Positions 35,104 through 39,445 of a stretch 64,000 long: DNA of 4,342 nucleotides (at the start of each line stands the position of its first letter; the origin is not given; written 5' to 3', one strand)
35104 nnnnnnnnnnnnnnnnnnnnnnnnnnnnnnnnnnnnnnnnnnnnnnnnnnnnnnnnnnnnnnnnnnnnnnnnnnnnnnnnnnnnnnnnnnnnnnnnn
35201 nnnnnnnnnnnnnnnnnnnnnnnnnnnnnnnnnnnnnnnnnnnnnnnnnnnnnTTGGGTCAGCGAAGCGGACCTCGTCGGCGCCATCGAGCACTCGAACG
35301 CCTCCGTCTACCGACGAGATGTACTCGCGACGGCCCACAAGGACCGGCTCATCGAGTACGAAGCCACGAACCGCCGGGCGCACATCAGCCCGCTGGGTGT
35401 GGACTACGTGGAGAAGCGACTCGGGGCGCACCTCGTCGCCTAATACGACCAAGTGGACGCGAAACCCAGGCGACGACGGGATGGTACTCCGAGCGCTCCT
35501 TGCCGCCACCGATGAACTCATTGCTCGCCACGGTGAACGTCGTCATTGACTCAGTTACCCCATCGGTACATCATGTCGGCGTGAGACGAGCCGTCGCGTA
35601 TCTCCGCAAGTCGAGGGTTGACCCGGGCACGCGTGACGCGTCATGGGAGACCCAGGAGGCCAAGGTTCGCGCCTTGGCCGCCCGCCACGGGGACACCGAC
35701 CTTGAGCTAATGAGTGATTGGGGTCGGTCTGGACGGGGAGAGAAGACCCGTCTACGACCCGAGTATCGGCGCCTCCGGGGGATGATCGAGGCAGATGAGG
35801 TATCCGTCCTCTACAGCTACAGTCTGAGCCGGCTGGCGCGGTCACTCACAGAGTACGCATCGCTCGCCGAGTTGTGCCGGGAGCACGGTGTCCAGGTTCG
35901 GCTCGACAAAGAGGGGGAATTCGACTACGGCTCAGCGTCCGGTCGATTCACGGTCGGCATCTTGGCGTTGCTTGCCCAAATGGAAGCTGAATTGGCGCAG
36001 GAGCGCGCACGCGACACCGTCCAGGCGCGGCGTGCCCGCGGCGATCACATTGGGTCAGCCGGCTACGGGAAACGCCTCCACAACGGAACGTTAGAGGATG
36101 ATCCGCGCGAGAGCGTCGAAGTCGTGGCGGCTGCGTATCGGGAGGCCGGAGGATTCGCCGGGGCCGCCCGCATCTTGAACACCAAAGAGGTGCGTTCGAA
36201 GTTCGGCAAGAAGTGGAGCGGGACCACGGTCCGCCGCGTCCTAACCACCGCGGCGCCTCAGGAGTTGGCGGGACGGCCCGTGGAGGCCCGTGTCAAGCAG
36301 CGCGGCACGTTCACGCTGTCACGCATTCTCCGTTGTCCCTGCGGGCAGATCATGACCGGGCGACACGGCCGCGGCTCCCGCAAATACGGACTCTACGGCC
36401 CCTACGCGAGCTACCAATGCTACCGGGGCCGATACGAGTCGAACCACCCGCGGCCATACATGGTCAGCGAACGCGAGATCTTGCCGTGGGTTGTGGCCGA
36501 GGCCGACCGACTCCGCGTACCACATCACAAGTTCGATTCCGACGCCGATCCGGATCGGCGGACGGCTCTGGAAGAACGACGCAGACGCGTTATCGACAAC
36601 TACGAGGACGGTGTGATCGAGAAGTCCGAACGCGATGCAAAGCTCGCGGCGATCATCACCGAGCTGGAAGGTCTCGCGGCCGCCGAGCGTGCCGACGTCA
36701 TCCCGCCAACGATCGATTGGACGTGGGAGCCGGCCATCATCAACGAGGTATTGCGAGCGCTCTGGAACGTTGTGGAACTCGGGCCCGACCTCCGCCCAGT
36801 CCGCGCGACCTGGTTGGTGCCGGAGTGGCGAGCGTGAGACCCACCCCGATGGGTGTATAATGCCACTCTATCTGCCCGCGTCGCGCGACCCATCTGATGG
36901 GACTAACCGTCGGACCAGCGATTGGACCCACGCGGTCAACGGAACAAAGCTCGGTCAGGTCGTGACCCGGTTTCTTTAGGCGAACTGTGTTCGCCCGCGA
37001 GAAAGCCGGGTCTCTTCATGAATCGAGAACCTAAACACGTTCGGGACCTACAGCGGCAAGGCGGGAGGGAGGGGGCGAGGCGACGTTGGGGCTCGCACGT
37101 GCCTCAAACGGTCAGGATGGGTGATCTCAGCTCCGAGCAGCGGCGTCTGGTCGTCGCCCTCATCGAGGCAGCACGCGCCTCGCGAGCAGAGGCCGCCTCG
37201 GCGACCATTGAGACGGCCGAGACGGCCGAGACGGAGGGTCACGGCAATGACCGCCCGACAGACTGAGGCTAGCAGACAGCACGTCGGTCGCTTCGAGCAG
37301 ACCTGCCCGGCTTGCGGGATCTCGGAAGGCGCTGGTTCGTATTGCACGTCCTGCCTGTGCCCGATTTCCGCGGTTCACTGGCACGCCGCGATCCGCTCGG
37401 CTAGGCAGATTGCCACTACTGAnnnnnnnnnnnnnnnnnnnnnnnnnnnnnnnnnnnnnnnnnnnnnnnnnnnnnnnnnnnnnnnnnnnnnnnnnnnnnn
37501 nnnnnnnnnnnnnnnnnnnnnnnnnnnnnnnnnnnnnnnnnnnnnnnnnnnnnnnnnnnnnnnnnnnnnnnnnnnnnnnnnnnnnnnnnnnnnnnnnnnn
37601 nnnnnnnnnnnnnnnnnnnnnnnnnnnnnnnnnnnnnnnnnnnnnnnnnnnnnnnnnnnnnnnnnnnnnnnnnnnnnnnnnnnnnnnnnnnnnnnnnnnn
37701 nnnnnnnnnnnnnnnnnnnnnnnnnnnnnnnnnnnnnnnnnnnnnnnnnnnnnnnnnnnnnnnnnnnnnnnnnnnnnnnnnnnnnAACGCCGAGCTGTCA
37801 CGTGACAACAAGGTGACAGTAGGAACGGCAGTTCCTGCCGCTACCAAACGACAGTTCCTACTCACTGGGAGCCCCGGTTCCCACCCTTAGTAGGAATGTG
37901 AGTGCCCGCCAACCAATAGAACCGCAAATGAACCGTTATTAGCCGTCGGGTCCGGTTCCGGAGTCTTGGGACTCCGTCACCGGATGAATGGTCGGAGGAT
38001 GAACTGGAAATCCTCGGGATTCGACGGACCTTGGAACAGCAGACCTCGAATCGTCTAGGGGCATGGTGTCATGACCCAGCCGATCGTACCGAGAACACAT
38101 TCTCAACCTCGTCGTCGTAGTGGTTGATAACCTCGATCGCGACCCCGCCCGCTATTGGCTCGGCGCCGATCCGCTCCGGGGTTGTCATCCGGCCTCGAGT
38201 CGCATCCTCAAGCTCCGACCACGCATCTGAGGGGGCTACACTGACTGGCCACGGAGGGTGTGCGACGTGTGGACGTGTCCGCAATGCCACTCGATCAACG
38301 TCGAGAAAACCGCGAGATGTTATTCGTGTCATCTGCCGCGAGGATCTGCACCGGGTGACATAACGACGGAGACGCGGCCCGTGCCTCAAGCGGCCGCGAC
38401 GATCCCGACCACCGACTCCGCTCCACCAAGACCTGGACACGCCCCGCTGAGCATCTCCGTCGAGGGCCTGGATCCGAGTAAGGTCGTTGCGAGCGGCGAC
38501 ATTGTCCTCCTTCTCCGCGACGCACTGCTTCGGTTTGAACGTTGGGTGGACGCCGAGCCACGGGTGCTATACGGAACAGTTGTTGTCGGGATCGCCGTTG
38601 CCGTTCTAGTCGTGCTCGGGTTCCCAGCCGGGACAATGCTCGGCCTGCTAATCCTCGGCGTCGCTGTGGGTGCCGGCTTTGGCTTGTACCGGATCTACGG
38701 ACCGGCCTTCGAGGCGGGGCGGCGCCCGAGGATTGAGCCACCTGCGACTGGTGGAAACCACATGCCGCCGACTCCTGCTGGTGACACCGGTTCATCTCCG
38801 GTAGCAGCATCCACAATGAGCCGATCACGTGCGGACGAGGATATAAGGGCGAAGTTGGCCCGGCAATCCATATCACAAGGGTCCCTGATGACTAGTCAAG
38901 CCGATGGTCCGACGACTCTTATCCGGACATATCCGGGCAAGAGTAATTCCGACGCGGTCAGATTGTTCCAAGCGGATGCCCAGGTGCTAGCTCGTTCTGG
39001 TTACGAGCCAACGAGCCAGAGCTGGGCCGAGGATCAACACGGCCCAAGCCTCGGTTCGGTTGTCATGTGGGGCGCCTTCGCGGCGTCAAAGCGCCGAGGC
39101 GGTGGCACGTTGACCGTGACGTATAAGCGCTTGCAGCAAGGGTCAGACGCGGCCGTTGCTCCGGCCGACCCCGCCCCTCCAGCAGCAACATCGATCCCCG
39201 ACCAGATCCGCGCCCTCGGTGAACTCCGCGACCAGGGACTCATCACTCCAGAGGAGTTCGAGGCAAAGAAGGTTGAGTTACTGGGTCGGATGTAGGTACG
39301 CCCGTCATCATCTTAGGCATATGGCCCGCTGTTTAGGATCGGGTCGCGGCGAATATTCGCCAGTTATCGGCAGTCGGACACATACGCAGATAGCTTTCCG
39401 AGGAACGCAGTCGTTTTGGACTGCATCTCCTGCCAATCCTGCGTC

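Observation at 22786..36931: A 177-codon ssb paralogue is cut into three in-phase pieces by two serine-recombinase insertions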

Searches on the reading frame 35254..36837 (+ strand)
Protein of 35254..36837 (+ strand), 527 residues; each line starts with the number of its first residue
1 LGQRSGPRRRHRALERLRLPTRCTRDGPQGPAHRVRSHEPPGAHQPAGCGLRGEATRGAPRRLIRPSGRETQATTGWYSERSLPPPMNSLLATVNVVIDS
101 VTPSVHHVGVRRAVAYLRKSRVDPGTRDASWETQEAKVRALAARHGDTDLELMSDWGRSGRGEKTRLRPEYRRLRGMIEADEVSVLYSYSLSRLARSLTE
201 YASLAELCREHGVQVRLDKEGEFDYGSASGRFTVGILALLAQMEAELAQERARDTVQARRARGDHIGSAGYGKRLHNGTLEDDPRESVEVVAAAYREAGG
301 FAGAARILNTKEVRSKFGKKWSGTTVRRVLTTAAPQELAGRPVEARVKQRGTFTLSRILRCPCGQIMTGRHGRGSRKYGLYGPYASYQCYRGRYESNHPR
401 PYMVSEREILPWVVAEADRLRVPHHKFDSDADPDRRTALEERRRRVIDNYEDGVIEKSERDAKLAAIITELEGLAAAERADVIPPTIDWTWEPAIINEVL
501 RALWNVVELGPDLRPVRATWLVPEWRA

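Call 6: search_protein_families(library=pfam, proteins=[window:35254-36837:+], max_evalue=0.01)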
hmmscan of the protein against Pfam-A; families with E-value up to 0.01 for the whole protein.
window:35254-36837:+ (527 aa): 3 families
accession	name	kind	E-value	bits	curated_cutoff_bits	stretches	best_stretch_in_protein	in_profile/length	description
PF00239.26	Resolvase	-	9.4e-25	87.8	23.3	1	113-264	1-144/145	Resolvase, N terminal domain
PF13408.12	Zn_ribbon_recom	-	0.00025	21.8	25.3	1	355-414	2-54/58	Recombinase zinc beta ribbon domain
PF07508.19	Recombinase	-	0.00031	21.4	21.1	1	289-332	8-51/102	Recombinase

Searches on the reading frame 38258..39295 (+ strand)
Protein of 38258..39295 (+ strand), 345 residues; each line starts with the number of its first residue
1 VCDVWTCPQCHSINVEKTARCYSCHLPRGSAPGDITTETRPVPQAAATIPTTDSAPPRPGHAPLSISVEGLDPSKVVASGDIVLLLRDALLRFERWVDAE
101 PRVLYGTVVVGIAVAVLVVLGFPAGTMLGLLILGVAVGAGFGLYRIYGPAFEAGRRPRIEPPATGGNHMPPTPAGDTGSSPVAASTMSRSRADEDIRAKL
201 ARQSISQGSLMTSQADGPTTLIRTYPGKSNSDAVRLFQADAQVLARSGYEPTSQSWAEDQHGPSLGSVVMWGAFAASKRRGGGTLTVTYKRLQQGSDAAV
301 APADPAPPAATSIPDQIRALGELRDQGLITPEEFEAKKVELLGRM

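Call 21: search_protein_families(library=pfam, proteins=[window:38258-39295:+], max_evalue=0.01)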
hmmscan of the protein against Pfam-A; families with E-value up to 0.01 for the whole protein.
window:38258-39295:+ (345 aa): 2 families
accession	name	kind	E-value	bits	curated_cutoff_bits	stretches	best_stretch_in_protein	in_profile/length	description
PF09851.14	SHOCT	-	1.4e-08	34.7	27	1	315-338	1-24/28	Short C-terminal domain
PF05120.17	GvpG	-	0.0019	18.8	30.6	1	312-345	32-65/67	Gas vesicle protein G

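Call 35: search_protein_families(library=phrogs, proteins=[window:38258-39295:+], max_evalue=0.001)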
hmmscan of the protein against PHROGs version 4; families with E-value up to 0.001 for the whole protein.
window:38258-39295:+ (345 aa): 2 families
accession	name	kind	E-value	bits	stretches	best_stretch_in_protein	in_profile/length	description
phrog_2700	-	unknown function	5.9e-08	33.5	1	309-343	296-330/331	-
phrog_888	-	unknown function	1.9e-07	32.1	1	310-343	237-270/271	-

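Call 67: search_protein_families(library=padloc, proteins=[window:38258-39295:+], max_evalue=0.001)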
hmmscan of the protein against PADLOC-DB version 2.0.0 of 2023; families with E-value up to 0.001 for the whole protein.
window:38258-39295:+ (345 aa): 0 families
